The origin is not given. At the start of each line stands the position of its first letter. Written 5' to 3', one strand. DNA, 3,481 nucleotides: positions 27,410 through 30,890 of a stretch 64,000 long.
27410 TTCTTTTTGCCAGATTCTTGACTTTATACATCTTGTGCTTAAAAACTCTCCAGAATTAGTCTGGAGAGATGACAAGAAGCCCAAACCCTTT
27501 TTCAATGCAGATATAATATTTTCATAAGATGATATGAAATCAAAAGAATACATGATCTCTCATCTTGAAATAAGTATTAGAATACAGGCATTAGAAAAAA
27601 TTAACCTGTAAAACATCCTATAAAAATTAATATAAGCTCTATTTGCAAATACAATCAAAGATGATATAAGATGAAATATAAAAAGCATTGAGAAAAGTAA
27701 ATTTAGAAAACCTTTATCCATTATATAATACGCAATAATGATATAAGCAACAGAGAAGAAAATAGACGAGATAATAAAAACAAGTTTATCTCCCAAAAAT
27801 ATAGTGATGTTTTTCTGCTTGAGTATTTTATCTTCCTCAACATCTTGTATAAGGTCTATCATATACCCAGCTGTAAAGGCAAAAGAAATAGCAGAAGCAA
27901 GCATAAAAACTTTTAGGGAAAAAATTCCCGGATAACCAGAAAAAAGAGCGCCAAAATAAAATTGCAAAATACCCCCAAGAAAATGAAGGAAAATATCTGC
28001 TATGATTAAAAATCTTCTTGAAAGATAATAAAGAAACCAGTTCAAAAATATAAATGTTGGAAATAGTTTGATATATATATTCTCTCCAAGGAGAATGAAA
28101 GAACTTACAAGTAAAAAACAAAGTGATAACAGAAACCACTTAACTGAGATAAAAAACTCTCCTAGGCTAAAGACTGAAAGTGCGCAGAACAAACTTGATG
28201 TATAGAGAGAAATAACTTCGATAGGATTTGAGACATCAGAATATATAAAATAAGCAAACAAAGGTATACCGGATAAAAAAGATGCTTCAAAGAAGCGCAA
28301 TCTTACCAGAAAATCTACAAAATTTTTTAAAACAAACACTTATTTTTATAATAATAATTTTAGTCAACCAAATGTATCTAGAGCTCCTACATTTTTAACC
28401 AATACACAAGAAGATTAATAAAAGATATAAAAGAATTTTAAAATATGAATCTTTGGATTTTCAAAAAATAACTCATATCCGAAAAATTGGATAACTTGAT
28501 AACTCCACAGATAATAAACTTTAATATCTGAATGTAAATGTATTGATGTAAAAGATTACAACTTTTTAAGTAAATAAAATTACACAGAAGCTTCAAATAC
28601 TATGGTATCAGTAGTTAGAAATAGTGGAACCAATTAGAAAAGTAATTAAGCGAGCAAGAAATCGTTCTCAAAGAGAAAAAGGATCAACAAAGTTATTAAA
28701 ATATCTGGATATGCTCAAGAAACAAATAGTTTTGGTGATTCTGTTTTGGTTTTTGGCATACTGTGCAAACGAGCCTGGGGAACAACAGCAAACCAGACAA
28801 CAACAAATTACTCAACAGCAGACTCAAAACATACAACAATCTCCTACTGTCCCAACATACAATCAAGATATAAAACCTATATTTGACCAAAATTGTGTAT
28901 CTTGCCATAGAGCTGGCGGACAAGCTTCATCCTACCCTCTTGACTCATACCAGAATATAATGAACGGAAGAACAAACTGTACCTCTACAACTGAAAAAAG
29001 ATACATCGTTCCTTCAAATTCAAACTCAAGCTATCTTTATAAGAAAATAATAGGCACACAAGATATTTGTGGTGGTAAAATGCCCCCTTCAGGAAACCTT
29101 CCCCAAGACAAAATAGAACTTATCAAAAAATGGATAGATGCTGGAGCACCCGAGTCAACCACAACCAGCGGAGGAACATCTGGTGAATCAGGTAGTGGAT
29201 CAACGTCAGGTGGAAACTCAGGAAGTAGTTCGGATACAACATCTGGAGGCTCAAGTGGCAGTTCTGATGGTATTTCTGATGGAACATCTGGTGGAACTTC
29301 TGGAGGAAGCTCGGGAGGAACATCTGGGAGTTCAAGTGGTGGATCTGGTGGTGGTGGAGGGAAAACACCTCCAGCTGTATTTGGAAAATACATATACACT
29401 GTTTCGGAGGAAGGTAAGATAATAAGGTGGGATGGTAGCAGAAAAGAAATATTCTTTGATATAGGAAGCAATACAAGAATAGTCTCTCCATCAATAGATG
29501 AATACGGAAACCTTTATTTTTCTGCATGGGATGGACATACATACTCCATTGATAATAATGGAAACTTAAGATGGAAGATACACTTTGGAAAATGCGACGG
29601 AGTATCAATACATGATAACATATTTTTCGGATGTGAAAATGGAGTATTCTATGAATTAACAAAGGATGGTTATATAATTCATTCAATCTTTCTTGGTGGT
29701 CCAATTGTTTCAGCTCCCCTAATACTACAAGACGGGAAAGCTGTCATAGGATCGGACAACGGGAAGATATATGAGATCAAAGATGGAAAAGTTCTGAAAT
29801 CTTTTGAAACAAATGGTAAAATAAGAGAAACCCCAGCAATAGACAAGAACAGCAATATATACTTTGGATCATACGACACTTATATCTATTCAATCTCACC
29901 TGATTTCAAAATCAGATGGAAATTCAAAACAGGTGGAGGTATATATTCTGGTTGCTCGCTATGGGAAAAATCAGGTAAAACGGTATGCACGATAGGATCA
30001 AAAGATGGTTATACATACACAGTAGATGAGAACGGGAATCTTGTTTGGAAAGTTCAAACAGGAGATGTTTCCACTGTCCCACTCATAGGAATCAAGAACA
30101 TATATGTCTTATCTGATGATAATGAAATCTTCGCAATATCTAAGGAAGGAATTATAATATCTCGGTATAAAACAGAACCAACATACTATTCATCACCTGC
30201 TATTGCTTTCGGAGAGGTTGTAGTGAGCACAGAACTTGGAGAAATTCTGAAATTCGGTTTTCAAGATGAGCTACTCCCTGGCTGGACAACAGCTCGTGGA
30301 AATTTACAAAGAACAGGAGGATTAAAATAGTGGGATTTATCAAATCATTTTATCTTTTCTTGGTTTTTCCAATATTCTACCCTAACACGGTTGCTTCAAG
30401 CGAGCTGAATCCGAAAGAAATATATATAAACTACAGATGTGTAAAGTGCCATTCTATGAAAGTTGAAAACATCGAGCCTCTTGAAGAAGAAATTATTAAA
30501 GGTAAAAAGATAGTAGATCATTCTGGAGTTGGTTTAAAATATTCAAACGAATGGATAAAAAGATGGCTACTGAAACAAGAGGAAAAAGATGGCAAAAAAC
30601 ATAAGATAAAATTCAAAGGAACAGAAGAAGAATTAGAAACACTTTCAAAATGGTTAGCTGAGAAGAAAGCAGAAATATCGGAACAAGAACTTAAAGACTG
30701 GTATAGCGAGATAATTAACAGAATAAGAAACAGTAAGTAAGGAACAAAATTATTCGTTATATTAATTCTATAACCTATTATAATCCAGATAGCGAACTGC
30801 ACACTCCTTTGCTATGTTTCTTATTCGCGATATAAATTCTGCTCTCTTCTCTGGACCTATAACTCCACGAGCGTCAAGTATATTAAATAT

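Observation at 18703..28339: Candidate undescribed system: duplicated radical-SAM + polytopic-membrane-protein modules with prenyl-handling genes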

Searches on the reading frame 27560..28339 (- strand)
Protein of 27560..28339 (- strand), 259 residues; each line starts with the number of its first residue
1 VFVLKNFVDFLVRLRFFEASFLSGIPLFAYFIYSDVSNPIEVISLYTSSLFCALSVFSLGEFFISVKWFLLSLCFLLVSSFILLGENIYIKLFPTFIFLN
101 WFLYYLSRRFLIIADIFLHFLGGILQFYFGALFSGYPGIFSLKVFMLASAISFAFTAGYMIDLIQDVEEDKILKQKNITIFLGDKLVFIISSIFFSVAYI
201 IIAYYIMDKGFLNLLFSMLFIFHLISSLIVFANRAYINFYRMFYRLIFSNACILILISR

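Call 3: search_protein_families(library=pfam, proteins=[window:27560-28339:-], max_evalue=0.1)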
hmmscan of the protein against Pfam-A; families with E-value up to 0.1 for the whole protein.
window:27560-28339:- (259 aa): 1 family
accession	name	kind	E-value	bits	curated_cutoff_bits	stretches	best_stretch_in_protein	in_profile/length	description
PF01040.23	UbiA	-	3.6e-05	23.6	34.2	1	67-232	70-233/250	UbiA prenyltransferase family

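Call 4: search_protein_families(library=ncbifam, proteins=[window:27560-28339:-], max_evalue=0.1)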
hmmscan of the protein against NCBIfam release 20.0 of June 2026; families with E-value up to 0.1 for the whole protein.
window:27560-28339:- (259 aa): 0 families

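Call 90: search_solved_structures(query=A8, max_evalue=10, show_alignments=1)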
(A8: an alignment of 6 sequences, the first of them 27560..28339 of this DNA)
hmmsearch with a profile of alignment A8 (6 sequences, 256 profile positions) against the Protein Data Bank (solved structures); distinct sequences matched with E-value up to 10: 2.
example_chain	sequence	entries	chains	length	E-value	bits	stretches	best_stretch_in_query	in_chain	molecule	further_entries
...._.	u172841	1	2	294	0.08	15.9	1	130-227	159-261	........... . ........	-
9sas_C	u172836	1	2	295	0.081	15.9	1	130-227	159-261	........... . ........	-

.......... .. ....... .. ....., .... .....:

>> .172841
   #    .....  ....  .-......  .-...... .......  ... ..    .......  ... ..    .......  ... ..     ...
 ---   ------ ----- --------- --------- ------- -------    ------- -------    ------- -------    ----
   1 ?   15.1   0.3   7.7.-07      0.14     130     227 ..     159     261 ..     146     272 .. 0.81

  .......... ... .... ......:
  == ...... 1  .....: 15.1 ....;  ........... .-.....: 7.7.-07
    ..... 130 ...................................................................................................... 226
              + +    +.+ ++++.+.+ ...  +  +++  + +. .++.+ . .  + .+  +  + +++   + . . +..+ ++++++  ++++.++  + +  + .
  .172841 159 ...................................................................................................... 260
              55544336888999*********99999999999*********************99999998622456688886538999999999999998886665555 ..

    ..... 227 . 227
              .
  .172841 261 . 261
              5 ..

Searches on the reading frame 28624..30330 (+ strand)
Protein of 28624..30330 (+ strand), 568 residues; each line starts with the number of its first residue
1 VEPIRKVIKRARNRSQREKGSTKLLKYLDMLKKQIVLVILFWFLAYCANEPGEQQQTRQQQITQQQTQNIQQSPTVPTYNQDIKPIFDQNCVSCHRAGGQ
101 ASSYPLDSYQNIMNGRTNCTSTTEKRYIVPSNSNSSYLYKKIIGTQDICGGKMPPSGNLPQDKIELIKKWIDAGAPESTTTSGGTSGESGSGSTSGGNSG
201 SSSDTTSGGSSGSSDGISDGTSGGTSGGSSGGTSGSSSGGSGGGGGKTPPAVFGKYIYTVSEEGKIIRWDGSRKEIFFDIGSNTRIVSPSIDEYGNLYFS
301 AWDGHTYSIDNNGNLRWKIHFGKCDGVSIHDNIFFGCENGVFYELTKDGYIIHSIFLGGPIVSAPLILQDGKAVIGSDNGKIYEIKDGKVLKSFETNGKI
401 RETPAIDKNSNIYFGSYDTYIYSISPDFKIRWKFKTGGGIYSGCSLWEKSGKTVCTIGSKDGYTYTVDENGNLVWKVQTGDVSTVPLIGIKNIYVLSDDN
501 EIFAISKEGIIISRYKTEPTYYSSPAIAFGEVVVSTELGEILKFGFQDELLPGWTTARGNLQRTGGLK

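Call 3: search_protein_families(library=pfam, proteins=[window:28624-30330:+], max_evalue=0.1)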
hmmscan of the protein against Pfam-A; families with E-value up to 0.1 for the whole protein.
window:28624-30330:+ (568 aa): 8 families
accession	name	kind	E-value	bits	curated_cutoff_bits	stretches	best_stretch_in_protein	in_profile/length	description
PF13570.13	Beta-prop_ACSF4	-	2.3e-29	103.2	133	2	374-535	65-232/329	Beta-alanine-activating enzyme, beta-propeller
PF13360.13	PQQ_2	-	7.3e-11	42.6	27.6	2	246-318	26-98/233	Outer membrane protein assembly factor BamB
PF07635.16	PSCyt1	-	7.5e-05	23.7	22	1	91-157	1-59/59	Planctomycete cytochrome C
PF13442.11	Cytochrome_CBB3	-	0.00084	20.1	27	1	82-171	5-68/68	Cytochrome C oxidase, cbb3-type, subunit III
PF25292.1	Beta-prop_CGLA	-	0.0018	18.2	26.8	1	416-512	6-109/316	Lambda-carrageenase beta-propeller domain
PF00034.26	Cytochrom_C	-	0.0067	18.2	21.3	1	84-112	5-33/90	Cytochrome c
PF22297.1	PccH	-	0.0076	16.8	24.4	1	78-112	1-36/133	PccH Cytochrome c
PF05935.17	Arylsulfotrans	-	0.019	14.4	24.2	0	460-521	26-90/374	Arylsulfotransferase (ASST)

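Call 4: search_protein_families(library=ncbifam, proteins=[window:28624-30330:+], max_evalue=0.1)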
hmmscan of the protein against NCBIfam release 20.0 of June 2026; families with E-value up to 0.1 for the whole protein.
window:28624-30330:+ (568 aa): 5 families
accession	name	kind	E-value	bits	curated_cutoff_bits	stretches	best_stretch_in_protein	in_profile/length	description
TIGR03300.1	assembly_YfgL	equivalog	1.7e-11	43.5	285.2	1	457-544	70-160/377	outer membrane protein assembly factor BamB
NF008351.0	PRK11138.1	equivalog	7.7e-06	24.6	423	0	330-389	120-181/394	outer membrane protein assembly factor BamB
TIGR03806.1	chp_HNE_0200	subfamily_domain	0.00015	21.1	313.3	1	63-172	193-312/314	SO2930 family diheme c-type cytochrome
TIGR00782.1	ccoP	equivalog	0.0043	16.4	179.95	1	53-102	79-129/285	cytochrome-c oxidase, cbb3-type subunit III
NF045774.1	cytochro_C551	exception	0.0047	16.9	118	1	37-98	9-57/110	cytochrome c551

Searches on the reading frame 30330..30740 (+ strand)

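Call 82: search_protein_families(library=pfam, proteins=[window:30330-30740:+], max_evalue=0.01)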
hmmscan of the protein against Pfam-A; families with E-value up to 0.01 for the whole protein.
window:30330-30740:+ (136 aa): 1 family
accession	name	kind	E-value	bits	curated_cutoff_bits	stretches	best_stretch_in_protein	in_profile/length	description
PF15005.11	IZUMO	-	0.00063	20.8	25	1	37-123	2-82/143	Izumo sperm-egg fusion, Ig domain-associated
